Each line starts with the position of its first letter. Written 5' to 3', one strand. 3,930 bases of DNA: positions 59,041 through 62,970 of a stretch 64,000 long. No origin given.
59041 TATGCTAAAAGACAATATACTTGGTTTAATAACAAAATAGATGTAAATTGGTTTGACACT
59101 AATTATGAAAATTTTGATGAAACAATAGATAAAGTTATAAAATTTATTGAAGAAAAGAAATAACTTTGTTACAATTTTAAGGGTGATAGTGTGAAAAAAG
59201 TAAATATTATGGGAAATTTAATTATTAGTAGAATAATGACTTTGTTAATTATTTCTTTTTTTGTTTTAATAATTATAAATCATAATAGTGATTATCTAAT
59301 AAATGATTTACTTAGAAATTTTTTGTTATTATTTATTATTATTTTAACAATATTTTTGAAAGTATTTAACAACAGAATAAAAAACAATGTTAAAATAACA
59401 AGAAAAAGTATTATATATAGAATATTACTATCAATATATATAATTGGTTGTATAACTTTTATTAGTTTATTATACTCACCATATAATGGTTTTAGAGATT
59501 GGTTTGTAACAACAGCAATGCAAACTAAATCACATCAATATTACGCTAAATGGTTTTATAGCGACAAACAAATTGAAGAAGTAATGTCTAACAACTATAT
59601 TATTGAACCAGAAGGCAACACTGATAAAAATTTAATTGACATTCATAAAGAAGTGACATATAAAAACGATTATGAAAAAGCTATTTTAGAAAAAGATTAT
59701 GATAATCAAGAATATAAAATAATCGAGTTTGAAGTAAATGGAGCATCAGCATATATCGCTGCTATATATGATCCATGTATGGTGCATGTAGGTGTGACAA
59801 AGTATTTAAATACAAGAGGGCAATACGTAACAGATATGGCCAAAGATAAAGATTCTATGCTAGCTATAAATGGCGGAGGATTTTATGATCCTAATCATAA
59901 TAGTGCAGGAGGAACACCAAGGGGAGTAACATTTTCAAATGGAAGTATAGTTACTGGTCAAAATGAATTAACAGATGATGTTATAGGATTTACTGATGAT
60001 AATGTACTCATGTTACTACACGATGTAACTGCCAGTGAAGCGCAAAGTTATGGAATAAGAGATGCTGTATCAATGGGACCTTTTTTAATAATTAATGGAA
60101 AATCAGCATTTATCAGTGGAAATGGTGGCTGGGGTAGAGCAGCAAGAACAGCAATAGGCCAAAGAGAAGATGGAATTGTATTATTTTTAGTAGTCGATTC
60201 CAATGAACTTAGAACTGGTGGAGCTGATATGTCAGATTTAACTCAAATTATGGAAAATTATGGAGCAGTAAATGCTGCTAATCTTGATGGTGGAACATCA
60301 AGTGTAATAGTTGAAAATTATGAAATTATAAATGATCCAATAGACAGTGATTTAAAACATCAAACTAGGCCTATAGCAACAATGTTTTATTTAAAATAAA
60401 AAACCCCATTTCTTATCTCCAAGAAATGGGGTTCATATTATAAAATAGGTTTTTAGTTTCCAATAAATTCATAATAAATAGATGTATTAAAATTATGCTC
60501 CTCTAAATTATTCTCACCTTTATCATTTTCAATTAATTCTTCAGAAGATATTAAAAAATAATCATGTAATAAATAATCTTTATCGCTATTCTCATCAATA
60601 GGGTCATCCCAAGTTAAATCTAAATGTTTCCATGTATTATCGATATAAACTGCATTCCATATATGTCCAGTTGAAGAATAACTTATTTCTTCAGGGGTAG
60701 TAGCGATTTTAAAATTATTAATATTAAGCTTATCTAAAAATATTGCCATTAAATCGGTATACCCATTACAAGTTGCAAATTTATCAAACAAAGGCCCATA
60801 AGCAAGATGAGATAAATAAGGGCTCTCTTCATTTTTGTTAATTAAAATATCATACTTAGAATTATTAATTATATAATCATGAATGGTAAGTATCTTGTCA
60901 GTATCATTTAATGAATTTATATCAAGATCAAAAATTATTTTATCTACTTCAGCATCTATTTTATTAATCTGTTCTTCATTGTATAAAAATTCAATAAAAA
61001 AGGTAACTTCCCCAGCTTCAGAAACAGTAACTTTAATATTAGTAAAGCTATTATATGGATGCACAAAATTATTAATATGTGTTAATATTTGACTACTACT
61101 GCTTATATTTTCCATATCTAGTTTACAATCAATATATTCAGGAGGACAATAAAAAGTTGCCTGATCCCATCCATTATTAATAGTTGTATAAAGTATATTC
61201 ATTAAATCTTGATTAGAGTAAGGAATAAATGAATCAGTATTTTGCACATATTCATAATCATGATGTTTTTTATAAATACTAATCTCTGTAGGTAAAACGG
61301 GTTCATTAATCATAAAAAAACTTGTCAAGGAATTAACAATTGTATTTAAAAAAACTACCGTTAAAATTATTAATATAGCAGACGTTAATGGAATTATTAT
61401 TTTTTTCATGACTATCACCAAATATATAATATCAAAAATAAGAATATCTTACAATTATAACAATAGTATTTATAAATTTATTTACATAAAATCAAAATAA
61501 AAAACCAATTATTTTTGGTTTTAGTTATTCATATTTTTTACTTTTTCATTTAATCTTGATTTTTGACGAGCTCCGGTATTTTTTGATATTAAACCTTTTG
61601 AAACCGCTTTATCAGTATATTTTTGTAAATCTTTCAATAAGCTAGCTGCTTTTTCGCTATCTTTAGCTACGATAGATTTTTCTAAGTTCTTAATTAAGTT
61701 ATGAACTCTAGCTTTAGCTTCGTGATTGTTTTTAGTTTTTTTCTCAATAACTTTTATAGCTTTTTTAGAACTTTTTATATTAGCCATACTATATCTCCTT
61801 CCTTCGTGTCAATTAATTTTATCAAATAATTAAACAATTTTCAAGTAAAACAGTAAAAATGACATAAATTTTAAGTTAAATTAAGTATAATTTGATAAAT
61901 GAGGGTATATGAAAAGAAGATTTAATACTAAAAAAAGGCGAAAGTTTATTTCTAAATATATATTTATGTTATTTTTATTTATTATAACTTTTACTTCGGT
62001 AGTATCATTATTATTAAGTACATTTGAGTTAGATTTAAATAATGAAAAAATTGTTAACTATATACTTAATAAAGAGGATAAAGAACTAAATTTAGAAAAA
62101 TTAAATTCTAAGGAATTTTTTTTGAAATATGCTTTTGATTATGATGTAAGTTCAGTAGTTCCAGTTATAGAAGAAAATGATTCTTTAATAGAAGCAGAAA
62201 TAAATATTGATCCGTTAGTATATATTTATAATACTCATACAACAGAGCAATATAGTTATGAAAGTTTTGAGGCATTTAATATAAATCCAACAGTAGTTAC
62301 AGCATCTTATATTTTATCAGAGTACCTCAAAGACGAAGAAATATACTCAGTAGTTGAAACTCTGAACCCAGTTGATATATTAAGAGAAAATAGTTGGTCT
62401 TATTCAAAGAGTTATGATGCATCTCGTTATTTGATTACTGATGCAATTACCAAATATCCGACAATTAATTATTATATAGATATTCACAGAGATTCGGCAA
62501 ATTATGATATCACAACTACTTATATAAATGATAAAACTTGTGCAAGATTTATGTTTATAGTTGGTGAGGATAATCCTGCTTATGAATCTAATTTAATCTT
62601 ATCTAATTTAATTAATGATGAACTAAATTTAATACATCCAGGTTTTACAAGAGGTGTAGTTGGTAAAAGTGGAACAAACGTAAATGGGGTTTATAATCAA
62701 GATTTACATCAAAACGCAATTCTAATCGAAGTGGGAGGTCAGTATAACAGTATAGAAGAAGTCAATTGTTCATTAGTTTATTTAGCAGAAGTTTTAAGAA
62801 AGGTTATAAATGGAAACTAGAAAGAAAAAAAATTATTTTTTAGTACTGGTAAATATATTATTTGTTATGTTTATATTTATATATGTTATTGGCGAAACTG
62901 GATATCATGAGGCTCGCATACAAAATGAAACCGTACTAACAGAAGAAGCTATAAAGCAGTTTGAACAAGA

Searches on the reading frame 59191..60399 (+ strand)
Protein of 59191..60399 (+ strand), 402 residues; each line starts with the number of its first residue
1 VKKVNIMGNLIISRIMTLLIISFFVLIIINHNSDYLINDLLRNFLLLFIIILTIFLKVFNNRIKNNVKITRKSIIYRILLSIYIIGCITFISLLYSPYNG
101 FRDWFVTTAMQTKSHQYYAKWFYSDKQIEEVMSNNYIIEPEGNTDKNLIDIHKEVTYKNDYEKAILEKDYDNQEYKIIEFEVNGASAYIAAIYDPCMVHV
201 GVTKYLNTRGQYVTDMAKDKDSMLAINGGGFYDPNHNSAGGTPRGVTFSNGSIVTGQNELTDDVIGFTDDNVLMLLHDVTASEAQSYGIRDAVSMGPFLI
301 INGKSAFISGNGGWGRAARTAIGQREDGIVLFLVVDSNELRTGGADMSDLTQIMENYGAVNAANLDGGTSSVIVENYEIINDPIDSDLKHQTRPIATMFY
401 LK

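Call 4: search_protein_families(library=pfam, proteins=[window:59191-60399:+], max_evalue=0.01)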
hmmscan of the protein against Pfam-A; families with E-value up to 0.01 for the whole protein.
window:59191-60399:+ (402 aa): 1 family
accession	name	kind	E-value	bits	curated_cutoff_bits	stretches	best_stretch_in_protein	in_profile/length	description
PF09992.14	NAGPA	-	2.7e-39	135.5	25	1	224-401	5-168/169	Phosphodiester glycosidase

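Call 7: search_protein_families(library=ncbifam, proteins=[window:59191-60399:+], max_evalue=1)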
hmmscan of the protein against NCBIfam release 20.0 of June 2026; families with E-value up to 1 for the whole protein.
window:59191-60399:+ (402 aa): 0 families

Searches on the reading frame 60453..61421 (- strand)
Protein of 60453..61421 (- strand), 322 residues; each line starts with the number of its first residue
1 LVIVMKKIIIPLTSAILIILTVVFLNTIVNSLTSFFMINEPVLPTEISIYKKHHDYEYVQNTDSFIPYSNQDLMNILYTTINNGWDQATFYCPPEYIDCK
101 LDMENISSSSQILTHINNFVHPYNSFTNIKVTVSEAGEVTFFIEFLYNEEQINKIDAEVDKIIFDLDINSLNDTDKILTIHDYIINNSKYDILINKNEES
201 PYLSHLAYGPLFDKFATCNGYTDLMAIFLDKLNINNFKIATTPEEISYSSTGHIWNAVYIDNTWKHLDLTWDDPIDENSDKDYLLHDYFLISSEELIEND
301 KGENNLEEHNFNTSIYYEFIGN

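Call 33: search_protein_families(library=pfam, proteins=[window:60453-61421:-], max_evalue=0.001)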
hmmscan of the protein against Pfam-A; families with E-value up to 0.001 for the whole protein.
window:60453-61421:- (322 aa): 1 family
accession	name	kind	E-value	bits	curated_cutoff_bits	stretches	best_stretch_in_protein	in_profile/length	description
PF01841.26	Transglut_core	-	5e-07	30.4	23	1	169-268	10-107/108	Transglutaminase-like superfamily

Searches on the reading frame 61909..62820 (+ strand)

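Call 33: search_protein_families(library=pfam, proteins=[window:61909-62820:+], max_evalue=0.001)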
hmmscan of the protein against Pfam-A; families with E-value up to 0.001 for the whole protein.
window:61909-62820:+ (303 aa): 1 family
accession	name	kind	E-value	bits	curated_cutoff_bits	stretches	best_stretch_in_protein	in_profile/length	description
PF07454.18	SpoIIP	-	2.9e-54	184.8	24.4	1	89-296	74-268/269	Stage II sporulation protein P (SpoIIP)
